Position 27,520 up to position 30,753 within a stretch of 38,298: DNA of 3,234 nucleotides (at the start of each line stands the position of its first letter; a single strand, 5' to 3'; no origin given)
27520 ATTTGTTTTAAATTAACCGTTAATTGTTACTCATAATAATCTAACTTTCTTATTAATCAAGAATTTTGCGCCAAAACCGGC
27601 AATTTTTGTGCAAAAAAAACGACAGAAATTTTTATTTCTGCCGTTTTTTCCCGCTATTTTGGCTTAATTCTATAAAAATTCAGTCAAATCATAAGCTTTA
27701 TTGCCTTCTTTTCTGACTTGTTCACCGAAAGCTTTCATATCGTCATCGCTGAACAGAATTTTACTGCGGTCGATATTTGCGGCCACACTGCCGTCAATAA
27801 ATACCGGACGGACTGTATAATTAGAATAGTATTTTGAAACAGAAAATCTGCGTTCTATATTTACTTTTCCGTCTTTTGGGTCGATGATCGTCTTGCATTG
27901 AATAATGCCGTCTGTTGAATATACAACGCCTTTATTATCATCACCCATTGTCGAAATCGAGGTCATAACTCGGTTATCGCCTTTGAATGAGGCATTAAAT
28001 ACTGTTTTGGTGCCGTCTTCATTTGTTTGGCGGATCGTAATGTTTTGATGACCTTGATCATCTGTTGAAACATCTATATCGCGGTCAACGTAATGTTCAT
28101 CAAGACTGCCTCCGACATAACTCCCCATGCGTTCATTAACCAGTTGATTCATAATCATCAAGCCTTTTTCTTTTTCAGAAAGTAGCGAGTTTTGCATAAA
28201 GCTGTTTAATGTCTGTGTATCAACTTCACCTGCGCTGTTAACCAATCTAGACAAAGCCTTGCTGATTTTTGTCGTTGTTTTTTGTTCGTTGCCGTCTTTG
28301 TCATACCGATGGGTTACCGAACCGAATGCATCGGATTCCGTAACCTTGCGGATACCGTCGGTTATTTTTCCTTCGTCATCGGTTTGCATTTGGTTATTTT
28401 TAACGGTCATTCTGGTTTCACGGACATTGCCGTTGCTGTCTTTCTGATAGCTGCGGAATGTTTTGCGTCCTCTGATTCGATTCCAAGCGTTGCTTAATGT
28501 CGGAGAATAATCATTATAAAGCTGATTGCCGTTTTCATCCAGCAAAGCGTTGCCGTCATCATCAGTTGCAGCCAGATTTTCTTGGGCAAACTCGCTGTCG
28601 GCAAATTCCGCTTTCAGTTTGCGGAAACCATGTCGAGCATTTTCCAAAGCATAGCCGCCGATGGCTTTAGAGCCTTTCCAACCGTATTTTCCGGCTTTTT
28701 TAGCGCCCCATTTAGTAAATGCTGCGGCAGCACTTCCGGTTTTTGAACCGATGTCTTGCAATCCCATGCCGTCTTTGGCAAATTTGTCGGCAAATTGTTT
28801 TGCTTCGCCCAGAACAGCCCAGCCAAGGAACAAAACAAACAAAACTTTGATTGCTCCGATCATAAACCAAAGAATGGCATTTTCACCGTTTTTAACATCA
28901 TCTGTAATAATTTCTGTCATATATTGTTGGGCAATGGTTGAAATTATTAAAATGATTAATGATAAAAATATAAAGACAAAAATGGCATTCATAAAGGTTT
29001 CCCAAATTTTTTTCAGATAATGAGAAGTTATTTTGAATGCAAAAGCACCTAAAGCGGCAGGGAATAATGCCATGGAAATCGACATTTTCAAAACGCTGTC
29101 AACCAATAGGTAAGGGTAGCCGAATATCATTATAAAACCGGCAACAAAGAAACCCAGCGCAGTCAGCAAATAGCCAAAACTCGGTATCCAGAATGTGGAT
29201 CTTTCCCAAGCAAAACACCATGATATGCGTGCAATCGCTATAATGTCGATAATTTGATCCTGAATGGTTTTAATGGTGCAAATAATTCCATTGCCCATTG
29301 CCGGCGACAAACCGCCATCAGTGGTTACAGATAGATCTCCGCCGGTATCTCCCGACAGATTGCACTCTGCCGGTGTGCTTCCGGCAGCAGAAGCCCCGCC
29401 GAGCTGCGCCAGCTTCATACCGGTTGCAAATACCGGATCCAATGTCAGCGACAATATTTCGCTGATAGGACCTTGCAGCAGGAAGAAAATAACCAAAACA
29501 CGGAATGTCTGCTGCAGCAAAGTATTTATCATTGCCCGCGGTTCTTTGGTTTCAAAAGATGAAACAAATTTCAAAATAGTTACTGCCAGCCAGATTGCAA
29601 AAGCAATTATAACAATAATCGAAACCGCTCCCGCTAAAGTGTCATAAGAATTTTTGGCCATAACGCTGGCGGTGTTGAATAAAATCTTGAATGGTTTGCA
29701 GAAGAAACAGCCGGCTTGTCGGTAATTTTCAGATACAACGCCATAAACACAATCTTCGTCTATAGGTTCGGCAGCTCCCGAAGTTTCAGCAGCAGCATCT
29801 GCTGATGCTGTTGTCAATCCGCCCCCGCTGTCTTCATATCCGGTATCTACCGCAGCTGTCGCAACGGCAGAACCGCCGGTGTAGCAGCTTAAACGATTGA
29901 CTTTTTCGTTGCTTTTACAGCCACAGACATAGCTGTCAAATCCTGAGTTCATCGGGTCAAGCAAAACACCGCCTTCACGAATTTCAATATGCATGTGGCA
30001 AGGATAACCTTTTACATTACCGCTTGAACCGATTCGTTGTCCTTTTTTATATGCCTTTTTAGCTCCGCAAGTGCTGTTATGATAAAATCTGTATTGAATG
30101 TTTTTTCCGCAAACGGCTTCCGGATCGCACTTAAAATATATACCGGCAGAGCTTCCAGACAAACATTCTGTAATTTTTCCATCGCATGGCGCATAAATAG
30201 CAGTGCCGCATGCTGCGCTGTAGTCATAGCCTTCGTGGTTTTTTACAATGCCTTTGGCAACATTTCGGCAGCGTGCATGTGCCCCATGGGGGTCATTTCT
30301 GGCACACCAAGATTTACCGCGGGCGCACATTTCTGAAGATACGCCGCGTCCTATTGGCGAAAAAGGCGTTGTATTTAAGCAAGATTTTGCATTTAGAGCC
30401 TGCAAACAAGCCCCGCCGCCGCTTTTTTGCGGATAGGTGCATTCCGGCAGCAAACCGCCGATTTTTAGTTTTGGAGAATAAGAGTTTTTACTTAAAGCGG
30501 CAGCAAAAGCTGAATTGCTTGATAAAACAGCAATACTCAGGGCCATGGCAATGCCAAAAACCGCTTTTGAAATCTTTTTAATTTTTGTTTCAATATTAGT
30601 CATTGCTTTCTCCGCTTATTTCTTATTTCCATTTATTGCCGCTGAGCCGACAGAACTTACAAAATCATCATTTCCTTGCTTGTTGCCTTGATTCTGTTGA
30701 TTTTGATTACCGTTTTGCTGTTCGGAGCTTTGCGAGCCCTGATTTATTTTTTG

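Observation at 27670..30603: M23 metallo-endopeptidase domain fused to the N-terminus of a VirB6/TrbL-like channel protein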

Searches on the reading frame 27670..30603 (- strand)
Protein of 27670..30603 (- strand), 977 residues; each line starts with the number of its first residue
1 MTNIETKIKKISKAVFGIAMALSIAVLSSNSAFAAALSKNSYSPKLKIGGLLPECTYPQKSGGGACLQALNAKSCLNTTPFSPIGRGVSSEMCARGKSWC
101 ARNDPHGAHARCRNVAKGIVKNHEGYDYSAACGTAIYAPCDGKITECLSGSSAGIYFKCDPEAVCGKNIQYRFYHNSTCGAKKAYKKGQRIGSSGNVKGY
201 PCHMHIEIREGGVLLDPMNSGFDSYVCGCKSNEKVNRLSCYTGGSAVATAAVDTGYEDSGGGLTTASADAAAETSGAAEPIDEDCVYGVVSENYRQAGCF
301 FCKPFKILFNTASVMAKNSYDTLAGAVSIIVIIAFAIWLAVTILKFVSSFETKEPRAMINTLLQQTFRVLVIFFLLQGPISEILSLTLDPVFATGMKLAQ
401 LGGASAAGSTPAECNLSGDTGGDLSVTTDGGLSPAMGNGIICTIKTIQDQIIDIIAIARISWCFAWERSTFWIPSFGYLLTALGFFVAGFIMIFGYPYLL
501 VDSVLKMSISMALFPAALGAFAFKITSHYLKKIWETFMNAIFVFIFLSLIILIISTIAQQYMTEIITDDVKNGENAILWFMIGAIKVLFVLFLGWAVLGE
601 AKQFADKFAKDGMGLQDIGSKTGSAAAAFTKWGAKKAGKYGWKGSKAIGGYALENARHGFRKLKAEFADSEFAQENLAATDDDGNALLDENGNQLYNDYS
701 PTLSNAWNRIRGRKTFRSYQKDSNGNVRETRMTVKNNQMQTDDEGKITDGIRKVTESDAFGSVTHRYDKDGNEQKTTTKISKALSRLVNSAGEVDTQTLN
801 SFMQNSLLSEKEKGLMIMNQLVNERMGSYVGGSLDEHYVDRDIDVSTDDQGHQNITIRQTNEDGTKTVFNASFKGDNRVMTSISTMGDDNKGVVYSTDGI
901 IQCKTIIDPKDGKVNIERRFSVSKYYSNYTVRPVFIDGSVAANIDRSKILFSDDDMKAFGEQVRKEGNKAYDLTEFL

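Call 4: search_protein_families(library=pfam, proteins=[window:27670-30603:-], max_evalue=0.1)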
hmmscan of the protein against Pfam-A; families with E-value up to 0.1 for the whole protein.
window:27670-30603:- (977 aa): 3 families
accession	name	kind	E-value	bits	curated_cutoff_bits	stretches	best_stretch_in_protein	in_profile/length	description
PF01551.29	Peptidase_M23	-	4.5e-09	36.8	28.7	1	122-217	2-96/96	Peptidase family M23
PF04610.19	TrbL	-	0.0086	16.3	25.9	1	445-591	68-211/215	TrbL/VirB6 plasmid conjugal transfer protein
PF07000.17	DUF1308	-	0.035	14.5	26.9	1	4-36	104-136/163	Protein of unknown function (DUF1308)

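Call 7: search_solved_structures(query=window:27670-30603:-, max_evalue=0.01, show_alignments=3)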
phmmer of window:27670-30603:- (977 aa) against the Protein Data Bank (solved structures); distinct sequences matched with E-value up to 0.01: 8.
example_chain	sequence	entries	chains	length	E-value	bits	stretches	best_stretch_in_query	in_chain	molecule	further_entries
6jmx_A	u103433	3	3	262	4.9e-05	24.7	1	111-219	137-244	Peptidase M23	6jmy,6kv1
6jn0_A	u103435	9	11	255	0.00046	21.5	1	111-219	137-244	Peptidase M23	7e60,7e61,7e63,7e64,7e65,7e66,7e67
6jn1_A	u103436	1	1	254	0.00047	21.5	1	111-219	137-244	Peptidase M23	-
6jmz_A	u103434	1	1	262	0.00047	21.5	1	111-219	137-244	Peptidase M23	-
6jn7_A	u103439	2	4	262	0.00088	20.6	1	111-219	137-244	Peptidase M23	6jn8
6ue4_A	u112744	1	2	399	0.0017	19.7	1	114-215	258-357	ShyA endopeptidase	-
6u2a_A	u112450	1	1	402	0.0017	19.6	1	114-215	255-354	ShyA endopeptidase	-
5j1l_A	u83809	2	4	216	0.0018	19.6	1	119-218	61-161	ToxR-activated gene (TagE)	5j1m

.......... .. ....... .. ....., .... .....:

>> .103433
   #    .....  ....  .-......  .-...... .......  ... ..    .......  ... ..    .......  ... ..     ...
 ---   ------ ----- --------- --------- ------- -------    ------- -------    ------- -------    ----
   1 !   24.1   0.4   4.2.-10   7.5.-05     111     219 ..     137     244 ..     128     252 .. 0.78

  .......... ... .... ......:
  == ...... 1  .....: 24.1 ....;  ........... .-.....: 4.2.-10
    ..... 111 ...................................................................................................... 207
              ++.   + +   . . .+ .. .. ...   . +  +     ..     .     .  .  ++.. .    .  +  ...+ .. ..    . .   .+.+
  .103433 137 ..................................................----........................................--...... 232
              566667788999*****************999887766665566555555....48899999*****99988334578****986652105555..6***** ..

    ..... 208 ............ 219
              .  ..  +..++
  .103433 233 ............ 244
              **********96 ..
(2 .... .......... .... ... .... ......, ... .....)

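Call 8: search_protein_families(library=ncbifam, proteins=[window:27670-30603:-], max_evalue=0.01)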
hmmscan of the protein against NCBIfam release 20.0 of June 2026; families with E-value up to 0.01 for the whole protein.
window:27670-30603:- (977 aa): 4 families
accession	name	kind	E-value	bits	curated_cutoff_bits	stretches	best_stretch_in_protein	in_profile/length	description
NF052530.1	Heli_ShapePgp3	exception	6.6e-06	25.4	300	1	117-219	161-262/270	peptidoglycan metallopeptidase Pgp3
NF053825.1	PdgNdpepShyA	equivalog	8.8e-05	21.3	700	1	117-219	290-391/425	peptidoglycan DD-endopeptidase ShyA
NF008652.0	PRK11649.1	equivalog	0.00022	20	341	1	113-208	303-397/439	murein DD-endopeptidase MepM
NF053824.1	PdgNdpepShyC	equivalog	0.00064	18.7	700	1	116-213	289-385/429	peptidoglycan DD-endopeptidase ShyC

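Call 9: find_homologous_proteins(query=window:27670-30603:-, max_evalue=0.001)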
Query window:27670-30603:- (977 aa): 35 proteins with E <= 0.001 among 8000 candidates.
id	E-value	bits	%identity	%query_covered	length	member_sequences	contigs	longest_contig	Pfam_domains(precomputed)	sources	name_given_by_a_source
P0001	0.0e+0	2120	94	100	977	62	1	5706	PF01551.30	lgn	-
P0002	0.0e+0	1398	65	100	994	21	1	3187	PF01551.30,PF04610.20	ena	-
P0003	0.0e+0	1387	64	100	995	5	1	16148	PF01551.30,PF04610.20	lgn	-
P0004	0.0e+0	1376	65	98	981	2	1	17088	PF01551.30,PF04610.20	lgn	-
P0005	0.0e+0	1371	63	100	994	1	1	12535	PF01551.30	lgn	-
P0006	0.0e+0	1340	62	100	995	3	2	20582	PF01551.30,PF04610.20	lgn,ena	-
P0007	0.0e+0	1339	62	100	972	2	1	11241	PF01551.30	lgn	-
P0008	0.0e+0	1286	62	100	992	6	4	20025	PF01551.30,PF04610.20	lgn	-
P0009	0.0e+0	1266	62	97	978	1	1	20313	PF01551.30,PF04610.20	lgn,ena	-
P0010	0.0e+0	1259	60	100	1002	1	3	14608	PF01551.30,PF04610.20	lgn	-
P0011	0.0e+0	1079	52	100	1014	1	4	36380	PF01551.30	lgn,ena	-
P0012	0.0e+0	1037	51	100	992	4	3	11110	PF01551.30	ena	-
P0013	0.0e+0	1018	50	100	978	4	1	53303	PF01551.30,PF04610.20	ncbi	-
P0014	2.3e-297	1007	51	100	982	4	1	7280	-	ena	-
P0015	2.3e-296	1004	51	100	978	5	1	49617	PF01551.30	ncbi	-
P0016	2.4e-288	977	48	99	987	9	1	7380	PF01551.30,PF04610.20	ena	-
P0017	2.4e-283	961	49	100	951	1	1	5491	PF01551.30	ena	-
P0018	5.8e-273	926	46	100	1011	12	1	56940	PF01551.30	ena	-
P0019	7.6e-273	926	46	100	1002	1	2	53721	PF01551.30,PF04610.20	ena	-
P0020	9.0e-270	916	46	100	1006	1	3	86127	PF01551.30,PF04610.20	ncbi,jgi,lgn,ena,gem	-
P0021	9.3e-269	912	47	100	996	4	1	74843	PF01551.30,PF04610.20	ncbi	-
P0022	4.4e-260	884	45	99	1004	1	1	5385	PF01551.30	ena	-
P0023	6.4e-256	870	45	99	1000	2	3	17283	PF01551.30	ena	-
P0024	1.2e-252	859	45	99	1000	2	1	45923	PF01551.30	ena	-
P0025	4.8e-248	844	42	99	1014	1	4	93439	PF01551.30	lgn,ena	-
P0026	5.5e-244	831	44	97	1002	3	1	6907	PF01551.30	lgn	-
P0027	1.7e-236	806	43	95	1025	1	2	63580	PF01551.30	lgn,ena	-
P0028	3.1e-221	755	40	99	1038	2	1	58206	PF01551.30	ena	-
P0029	7.6e-217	741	40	99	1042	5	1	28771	-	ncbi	-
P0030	3.9e-215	735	40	99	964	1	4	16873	PF01551.30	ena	-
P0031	5.1e-192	659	41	95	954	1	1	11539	PF01551.30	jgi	-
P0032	3.7e-181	623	41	93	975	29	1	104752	PF01551.30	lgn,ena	-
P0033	9.1e-171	588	39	93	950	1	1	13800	PF01551.30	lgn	-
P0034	4.8e-166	573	37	100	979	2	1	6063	PF01551.30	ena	-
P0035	1.8e-157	544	37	92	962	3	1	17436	PF01551.30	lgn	-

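Call 11: find_related_loci(query=A1, collection=genome_contigs, flank=10000)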
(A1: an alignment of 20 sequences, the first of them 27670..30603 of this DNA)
Query A1 (977 aa) in genome_contigs; peptide patterns used: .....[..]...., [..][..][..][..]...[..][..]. (x = any residue, [..] = any of these).
142 stretches matched a pattern; 27 encode a relative of the query (tblastn E <= 1e-3); 27 distinct loci.
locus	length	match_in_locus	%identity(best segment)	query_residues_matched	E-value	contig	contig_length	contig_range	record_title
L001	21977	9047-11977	94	1-977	0e+0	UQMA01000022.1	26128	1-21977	uncultured Azospirillum sp. isolate UMGS418 genome assembly, contig: NODE_589_length_26128_cov_5.572048, whole genome sh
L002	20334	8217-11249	64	1-977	0e+0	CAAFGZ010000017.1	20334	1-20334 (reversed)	MAG TPA_asm: Alphaproteobacteria bacterium, isolate HGM16772, WGS project CAAFGZ010000000 data, contig: SRS146812_107_k9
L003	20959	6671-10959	47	1-976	0e+0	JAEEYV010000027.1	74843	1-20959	MAG: Alphaproteobacteria bacterium isolate Tb.RUG.69 k141_5666932_flag=0_multi=12.0004_len=74843, whole genome shotgun s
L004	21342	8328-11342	46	1-976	0e+0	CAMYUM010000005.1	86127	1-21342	MAG TPA_asm: uncultured Azospirillum sp. isolate SRR10912534_bin.4_metaWRAP_v1.3_MAG genome assembly, contig: ERZ1421001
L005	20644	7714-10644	51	1-976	0e+0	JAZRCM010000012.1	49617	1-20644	MAG: Alphaproteobacteria bacterium isolate T1900045514_YK20190208.MAGScoT_cleanbin_000005 SGB_7587_k141_1942187, whole g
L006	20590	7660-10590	50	1-976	0e+0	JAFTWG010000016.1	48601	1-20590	MAG: Alphaproteobacteria bacterium isolate RGIG4207 Roe_deer_Colon-3__c4647, whole genome shotgun sequence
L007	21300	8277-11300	43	1-976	0e+0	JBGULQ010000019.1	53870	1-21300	MAG: Alphaproteobacteria bacterium isolate ruminal_MAG_253 ruminal_MAG_253_contig_0019, whole genome shotgun sequence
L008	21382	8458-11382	39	1-976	0e+0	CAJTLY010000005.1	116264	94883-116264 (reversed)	MAG TPA_asm: uncultured Alphaproteobacteria bacterium isolate MGBC103387 genome assembly, contig: MGBC103387.5, whole ge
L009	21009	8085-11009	39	1-976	0e+0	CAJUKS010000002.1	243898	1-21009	MAG TPA_asm: uncultured Alphaproteobacteria bacterium isolate MGBC160833 genome assembly, contig: MGBC160833.2, whole ge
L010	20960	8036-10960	39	1-976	0e+0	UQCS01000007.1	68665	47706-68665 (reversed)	uncultured Azospirillum sp. isolate UMGS149 genome assembly, contig: NODE_97_length_68665_cov_6.116149, whole genome sho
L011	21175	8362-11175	38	36-976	2e-175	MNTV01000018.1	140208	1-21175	MAG: Azospirillum sp. 51_20 Ley3_66761_scaffold_175, whole genome shotgun sequence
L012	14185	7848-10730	38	7-976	4e-168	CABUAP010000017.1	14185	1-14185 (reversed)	MAG TPA_asm: uncultured Azospirillum sp. isolate MGYG-HGUT-03845 genome assembly, contig: GUT_GENOME245766_17, whole gen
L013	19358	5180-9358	38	7-976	1e-167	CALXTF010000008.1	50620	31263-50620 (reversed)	MAG: uncultured Alphaproteobacteria bacterium isolate BRZ_RE__bin26 genome assembly, contig: BRZ_RE__NODE_423_length_506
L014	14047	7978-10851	36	7-976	4e-166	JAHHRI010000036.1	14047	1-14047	MAG: Alphaproteobacteria bacterium isolate MAG026 MAG026_36, whole genome shotgun sequence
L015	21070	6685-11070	43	52-977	0e+0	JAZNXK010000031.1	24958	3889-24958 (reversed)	MAG: Alphaproteobacteria bacterium isolate T1900044779_TS20190245.MAGScoT_cleanbin_000006 SGB_2539_k141_1344455, whole g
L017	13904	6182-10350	41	258-976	5e-150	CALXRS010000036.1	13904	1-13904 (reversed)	MAG: uncultured Alphaproteobacteria bacterium isolate BRZ_KK__bin28 genome assembly, contig: BRZ_KK__NODE_6253_length_13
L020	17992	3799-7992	32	30-976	1e-115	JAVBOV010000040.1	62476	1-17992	MAG: Alphaproteobacteria bacterium isolate EPI_MAG_00118 c_000012966993, whole genome shotgun sequence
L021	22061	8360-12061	35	66-970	5e-97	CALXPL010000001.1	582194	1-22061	MAG: uncultured Alphaproteobacteria bacterium isolate BRZ_FQ__bin96 genome assembly, contig: BRZ_FQ__NODE_1_length_58219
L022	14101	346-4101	31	44-970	2e-94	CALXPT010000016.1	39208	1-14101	MAG: uncultured Alphaproteobacteria bacterium isolate BRZ_CI__bin98 genome assembly, contig: BRZ_CI__NODE_1669_length_39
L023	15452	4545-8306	33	65-976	9e-101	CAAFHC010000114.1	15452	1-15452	MAG TPA_asm: Alphaproteobacteria bacterium, isolate HGM16780, WGS project CAAFHC010000000 data, contig: SRS146812_64_k99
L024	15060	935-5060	28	123-952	5e-85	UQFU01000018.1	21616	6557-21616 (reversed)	uncultured Alphaproteobacteria bacterium isolate UMGS241 genome assembly, contig: NODE_1049_length_21616_cov_5.106303, w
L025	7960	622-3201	28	122-976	5e-83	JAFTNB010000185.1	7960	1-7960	MAG: Alphaproteobacteria bacterium isolate RGIG3968 Roe_deer_Cecum-4__c364881, whole genome shotgun sequence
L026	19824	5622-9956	43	230-976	5e-166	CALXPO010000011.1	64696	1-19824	MAG: uncultured Alphaproteobacteria bacterium isolate E30__bin94 genome assembly, contig: E30__k127_4874914, whole genom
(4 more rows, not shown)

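Call 13: search_protein_families(library=pfam, alignment_id=A1, max_evalue=0.01)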
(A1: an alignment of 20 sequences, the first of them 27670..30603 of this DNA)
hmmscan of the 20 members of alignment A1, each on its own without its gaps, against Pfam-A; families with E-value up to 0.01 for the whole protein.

A. member 1, window:27670-30603:- (977 aa): 2 families
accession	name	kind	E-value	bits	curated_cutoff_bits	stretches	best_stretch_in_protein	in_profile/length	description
PF01551.29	Peptidase_M23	-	4.5e-09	36.8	28.7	1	122-217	2-96/96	Peptidase family M23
PF04610.19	TrbL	-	0.0086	16.3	25.9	1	445-591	68-211/215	TrbL/VirB6 plasmid conjugal transfer protein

B. families by the number of members that match (of 20 scanned): 4 families
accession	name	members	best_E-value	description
PF01551.29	Peptidase_M23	20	7.6e-24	Peptidase family M23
PF04610.19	TrbL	14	2.3e-07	TrbL/VirB6 plasmid conjugal transfer protein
PF05688.17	BIg21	2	0.00084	Bacterial Immunoglobulin-like 21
PF15099.11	PIRT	2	0.0066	Phosphoinositide-interacting protein family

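Call 32: search_dna_similar(query=window:27670-30603:-, collection=plasmids, mode=protein, max_evalue=0.001, max_rows=20)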
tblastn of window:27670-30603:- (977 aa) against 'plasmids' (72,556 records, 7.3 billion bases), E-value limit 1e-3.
Records with a match: 10; places in all: 12; records where one place covers at least 80% of the query: 0.
Best place of each record, by identity: <60% 10.
By first word of the organism name: Sagittula 3; Phyllobacterium 2; Clavibacter 2; Pseudorhodobacter 1; Streptomyces 1; Qipengyuania 1.
By predicted mobility (MOB-suite, as given by PLSDB): non-mobilizable 9; mobilizable 1.
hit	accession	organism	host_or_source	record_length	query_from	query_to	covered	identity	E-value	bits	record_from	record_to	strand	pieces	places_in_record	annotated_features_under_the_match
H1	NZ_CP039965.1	Pseudorhodobacter turbinis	single bacterial isolate,Turban shell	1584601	102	218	12%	34.2%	2e-6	59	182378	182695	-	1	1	record has no annotation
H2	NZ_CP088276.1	Phyllobacterium sp. T1293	Melilotus albus,Cell culture,root nodule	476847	118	238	12%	31.7%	1e-4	54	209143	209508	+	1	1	peptidoglycan DD-metalloendopeptidase family protein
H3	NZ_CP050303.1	Phyllobacterium sp. 628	Oxytropis pumilio,cell culture,root ...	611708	118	238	12%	31.0%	1e-4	54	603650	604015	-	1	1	peptidoglycan DD-metalloendopeptidase family protein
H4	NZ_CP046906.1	Streptomyces sp. QHH-9511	single cell,lichen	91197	123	232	11%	33.9%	2e-4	53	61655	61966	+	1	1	peptidoglycan DD-metalloendopeptidase family protein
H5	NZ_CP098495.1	Qipengyuania citrea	whole organism,South China Sea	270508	121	218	10%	36.9%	1e-5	57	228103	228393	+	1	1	M23 family metallopeptidase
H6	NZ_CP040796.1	Clavibacter phaseoli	Tomato,Cell culture,Tomato seed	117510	118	218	10%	34.0%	5e-4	52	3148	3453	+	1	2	M23 family metallopeptidase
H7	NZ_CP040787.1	Clavibacter phaseoli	Bean seeds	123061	118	218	10%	34.0%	5e-4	52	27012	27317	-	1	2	M23 family metallopeptidase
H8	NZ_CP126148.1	Sagittula sp. MA-2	Cell culture,Coastal seawater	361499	120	219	10%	33.3%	5e-5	55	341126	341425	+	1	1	peptidoglycan DD-metalloendopeptidase family protein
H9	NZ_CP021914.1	Sagittula sp. P11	cell culture,sulfidic waters (60 m) ...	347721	120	219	10%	33.3%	6e-5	55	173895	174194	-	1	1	peptidoglycan DD-metalloendopeptidase family protein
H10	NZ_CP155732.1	Sagittula stellata E-37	Pure Culture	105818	120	219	10%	32.4%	3e-4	53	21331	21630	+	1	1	M23 family metallopeptidase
